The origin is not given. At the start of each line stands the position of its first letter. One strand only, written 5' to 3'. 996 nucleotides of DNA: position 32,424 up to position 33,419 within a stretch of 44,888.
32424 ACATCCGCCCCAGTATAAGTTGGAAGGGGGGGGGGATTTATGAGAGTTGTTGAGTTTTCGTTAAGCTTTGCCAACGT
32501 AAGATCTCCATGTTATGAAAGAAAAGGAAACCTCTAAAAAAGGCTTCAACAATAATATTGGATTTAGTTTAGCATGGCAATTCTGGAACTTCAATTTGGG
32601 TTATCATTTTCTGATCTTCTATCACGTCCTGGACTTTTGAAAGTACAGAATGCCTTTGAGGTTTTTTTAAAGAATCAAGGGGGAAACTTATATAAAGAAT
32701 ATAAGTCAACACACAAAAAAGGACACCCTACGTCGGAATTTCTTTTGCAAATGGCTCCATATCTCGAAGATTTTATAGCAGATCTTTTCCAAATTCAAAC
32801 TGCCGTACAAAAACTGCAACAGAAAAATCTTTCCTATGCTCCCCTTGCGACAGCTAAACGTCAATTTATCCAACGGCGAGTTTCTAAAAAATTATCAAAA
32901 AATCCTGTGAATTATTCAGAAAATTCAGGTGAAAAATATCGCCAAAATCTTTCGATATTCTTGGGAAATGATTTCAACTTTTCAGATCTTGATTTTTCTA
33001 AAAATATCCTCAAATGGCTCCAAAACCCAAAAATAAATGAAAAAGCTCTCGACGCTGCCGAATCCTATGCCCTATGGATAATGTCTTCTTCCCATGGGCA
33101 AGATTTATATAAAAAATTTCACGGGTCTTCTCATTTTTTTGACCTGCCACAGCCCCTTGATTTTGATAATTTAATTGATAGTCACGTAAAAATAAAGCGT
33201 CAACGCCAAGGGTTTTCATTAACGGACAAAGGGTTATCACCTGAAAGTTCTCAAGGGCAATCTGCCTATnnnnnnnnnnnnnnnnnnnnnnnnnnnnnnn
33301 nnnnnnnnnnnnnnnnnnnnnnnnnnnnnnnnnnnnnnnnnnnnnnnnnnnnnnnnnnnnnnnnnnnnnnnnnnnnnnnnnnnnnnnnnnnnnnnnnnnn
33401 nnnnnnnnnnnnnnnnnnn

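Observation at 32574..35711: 1045-aa single-chain SudA/GltD-like and SudB/PyrK-like oxidoreductase with an unrecognisable 230-aa N-terminal domain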

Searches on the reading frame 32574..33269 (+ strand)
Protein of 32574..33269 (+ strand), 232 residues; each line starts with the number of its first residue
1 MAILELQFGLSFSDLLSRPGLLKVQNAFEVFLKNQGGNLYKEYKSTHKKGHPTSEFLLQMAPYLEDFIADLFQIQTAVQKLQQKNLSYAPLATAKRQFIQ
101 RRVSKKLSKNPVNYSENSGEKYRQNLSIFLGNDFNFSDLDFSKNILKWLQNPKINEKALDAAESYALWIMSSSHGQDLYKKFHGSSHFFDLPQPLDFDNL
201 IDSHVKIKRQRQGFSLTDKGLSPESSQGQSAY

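Call 35: predict_structure(alignment_id=A2)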
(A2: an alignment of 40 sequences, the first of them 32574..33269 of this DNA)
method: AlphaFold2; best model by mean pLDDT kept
length: 232 residues; sequences in the alignment: 40
mean_pLDDT: 87.7   pTM: 0.75
mean pLDDT of the five models: 87.7, 87.2, 86.1, 84.7, 84.2
residues with pLDDT >= 90: 156; 70-90: 50; 50-70: 13; < 50: 13
segments of 3 or more residues with pLDDT < 50: 205-217
pLDDT, mean of each block of 10 residues (from residue 1): 85 96 97 94 92 90 95 94 90 95 93 86 97 94 98 98 96 86 90 81 52 50 73 68
secondary structure, 60 per line:
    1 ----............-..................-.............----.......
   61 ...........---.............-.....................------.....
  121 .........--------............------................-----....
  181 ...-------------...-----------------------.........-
elements in order: H12-16 H18-35 H37-49 H54-71 H75-87 H89-109 H116-129 H138-149 H156-171 H177-183 H223-231

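Call 37: search_protein_families(library=pfam, proteins=[window:32574-33269:+], max_evalue=10)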
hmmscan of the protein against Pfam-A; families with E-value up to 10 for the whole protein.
window:32574-33269:+ (232 aa): 1 family
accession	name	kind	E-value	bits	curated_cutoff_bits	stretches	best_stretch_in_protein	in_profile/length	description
PF20446.3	ABC_N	-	0.027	14.8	26.5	1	29-128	5-103/162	ATPase of the ABC class N-terminal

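Call 38: fold_search(model_id=the predicted structure, library=pdb)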
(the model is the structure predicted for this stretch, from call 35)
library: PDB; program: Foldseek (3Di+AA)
matches with E <= 10: 2; with E <= 0.001: 0
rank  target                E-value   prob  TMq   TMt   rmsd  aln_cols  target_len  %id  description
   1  8fdt_A                7.2e+00  0.03  0.15  0.02  19.2       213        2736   16  Engineered human dynein motor domain in the microtubule-unbound state with LIS1 complex in the buffer containing ATP-V (released 2023-06-21)
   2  9tg4_A                9.5e+00  0.02  0.12  0.09  20.0       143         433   12  Structure of the YbjP lipoprotein bound to the AcrABZ-TolC efflux pump (released 2026-04-08)

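Call 55: search_protein_representatives(protein=window:32574-33158:+)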
Query: 195 residues. Proteins with E-value up to 0.001 (for the whole library): 398; up to 1e-10: 87; up to 1e-30: 1. The best 150 are listed.
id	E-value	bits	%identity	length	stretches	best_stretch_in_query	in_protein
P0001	3.1e-123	425.1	92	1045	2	1-195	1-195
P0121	2.9e-28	115.5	39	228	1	1-186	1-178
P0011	1.7e-22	96.7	34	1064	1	3-194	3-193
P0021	4.6e-22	95.3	37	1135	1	3-192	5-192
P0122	6.4e-21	91.6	35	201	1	4-178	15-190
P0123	2.6e-20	89.6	34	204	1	3-177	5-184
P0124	4.8e-20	88.7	36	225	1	2-176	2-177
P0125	1.0e-19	87.6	33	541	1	4-195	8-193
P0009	2.2e-19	86.6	35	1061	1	1-194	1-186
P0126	3.4e-19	85.9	37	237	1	6-176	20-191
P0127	2.7e-18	83.0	36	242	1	4-181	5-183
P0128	3.0e-18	82.9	42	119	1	3-109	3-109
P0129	3.8e-18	82.5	36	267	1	5-177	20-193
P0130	4.7e-18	82.3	35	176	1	3-172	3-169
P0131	2.9e-17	79.7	30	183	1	2-177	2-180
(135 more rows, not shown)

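Call 79: search_solved_structures(query=A3, max_evalue=10)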
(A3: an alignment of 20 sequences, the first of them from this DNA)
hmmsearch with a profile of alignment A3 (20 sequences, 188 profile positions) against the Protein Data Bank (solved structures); distinct sequences matched with E-value up to 10: 2.
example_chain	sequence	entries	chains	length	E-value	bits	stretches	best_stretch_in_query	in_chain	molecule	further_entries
8vh7_A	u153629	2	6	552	0.094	15.8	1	115-186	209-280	Heparosan synthase B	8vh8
8viw_A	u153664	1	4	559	0.096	15.7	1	115-186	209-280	Heparosan synthase B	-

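Call 80: search_protein_families(library=pfam, alignment_id=A3, max_evalue=1)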
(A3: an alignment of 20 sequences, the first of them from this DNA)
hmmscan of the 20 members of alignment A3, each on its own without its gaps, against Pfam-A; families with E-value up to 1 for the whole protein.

A. member 1, seq(195 aa): 2 families
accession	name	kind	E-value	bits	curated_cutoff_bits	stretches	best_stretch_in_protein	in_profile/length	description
PF20446.3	ABC_N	-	0.018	15.3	26.5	1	29-128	5-103/162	ATPase of the ABC class N-terminal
PF12252.14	SidE_PDE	-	0.041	13.8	25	1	113-179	102-173/226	SidE phosphodiesterase (PDE) domain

B. families by the number of members that match (of 20 scanned): 13 families
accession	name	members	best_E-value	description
PF14361.12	RsbRD_N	1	0.01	RsbT co-antagonist protein rsbRD N-terminal domain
PF00058.23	Ldl_recept_b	1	0.015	Low-density lipoprotein receptor repeat class B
PF20446.3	ABC_N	1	0.018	ATPase of the ABC class N-terminal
PF12252.14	SidE_PDE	1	0.041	SidE phosphodiesterase (PDE) domain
PF13009.11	Integrase_2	1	0.048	Putative integrase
PF02107.21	FlgH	1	0.064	Flagellar L-ring protein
PF07742.17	BTG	1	0.074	BTG family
PF00906.25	Hepatitis_core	1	0.11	Hepatitis core antigen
PF17726.7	DpnI_C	1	0.13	Dam-replacing HTH domain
PF05504.16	Spore_GerAC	1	0.14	Spore germination B3/ GerAC like, C-terminal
PF13758.11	Prefoldin_3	1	0.14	Prefoldin subunit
PF13158.11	DUF3993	1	0.21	Protein of unknown function (DUF3993)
PF16772.10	TERF2_RBM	1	0.24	Telomeric repeat-binding factor 2 Rap1-binding motif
